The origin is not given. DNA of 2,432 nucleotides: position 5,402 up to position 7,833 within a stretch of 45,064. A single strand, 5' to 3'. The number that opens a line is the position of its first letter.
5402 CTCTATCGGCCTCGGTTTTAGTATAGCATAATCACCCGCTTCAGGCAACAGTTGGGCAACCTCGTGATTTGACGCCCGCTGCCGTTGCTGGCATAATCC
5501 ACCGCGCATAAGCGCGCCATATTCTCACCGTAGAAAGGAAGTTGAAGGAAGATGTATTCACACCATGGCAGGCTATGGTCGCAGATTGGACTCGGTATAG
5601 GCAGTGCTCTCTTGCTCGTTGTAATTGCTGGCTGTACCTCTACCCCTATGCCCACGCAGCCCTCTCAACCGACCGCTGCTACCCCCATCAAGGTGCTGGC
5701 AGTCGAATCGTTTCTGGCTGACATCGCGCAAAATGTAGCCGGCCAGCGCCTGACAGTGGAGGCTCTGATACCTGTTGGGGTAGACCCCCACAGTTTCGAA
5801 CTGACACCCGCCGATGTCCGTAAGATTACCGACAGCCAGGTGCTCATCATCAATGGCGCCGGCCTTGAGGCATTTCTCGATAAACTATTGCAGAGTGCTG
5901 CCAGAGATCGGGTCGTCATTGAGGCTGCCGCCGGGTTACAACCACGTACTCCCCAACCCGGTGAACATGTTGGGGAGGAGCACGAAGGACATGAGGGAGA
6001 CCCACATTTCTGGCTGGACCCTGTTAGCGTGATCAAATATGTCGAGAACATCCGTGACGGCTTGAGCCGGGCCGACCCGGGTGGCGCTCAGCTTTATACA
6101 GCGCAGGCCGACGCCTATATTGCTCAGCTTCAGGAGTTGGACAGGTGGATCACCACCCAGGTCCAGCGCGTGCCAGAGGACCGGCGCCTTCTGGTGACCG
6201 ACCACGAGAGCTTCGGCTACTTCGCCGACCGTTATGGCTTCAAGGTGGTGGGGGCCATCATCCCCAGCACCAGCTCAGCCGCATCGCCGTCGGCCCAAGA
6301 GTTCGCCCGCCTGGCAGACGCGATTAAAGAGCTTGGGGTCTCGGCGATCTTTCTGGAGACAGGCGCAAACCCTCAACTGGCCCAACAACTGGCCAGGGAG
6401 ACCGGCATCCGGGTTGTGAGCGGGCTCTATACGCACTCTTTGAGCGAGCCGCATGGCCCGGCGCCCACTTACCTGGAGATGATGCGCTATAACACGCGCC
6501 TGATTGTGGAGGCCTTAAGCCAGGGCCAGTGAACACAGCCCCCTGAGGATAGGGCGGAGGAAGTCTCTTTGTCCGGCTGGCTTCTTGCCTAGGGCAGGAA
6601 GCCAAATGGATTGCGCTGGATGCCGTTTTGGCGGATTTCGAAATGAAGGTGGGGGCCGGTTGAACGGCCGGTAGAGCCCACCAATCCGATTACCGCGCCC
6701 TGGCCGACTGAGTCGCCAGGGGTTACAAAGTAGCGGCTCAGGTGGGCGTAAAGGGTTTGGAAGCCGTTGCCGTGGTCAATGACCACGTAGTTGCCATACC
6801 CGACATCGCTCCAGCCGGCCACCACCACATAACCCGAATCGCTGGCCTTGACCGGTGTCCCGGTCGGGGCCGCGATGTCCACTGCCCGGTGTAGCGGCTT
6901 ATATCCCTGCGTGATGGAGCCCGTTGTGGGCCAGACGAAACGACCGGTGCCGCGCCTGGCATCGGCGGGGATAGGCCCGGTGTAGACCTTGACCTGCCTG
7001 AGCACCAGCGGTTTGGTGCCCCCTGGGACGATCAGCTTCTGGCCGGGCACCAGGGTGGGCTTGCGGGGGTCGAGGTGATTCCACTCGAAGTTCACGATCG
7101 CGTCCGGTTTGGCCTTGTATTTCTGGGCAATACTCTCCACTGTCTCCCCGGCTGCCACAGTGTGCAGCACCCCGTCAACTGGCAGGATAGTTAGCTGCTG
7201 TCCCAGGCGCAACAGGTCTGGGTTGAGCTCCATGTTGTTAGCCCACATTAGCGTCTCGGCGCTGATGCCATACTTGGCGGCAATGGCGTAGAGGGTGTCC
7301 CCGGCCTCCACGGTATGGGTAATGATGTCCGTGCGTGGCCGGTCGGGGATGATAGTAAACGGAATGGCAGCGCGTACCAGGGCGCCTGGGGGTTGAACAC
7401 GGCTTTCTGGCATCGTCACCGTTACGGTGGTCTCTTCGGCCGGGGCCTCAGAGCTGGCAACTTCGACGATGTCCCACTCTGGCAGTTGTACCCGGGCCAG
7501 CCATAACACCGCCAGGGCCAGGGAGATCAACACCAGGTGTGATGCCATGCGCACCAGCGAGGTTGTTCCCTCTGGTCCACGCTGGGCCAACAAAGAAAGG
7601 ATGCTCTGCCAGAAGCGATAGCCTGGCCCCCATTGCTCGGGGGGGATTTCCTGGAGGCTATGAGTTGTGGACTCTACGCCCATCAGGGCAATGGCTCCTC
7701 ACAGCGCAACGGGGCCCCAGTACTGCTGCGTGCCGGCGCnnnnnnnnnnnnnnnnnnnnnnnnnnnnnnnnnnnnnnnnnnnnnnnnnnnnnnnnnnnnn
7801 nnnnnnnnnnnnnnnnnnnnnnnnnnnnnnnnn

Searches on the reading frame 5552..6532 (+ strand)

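Call 66: search_protein_families(library=pfam, proteins=[window:5552-6532:+], max_evalue=0.00001)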
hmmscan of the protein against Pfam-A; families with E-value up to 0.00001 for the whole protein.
window:5552-6532:+ (326 aa): 1 family
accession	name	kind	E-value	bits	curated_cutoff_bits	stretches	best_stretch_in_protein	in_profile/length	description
PF01297.22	ZnuA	-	8e-86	288.2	29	1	48-321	1-263/263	Zinc-uptake complex component A periplasmic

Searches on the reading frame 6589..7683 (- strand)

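Call 66: search_protein_families(library=pfam, proteins=[window:6589-7683:-], max_evalue=0.00001)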
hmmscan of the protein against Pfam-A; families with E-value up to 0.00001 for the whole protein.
window:6589-7683:- (364 aa): 3 families
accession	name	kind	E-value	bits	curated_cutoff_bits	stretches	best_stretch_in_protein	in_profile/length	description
PF01551.29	Peptidase_M23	-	3e-36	123.9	28.7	1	265-359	3-96/96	Peptidase family M23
PF01476.26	LysM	-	3.7e-23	81.6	20.9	2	123-166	1-42/43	LysM domain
PF23473.1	LysM3_LYK4_5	-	2.6e-06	27.8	29.3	0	121-152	3-34/48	LYK4/5 LysM3 domain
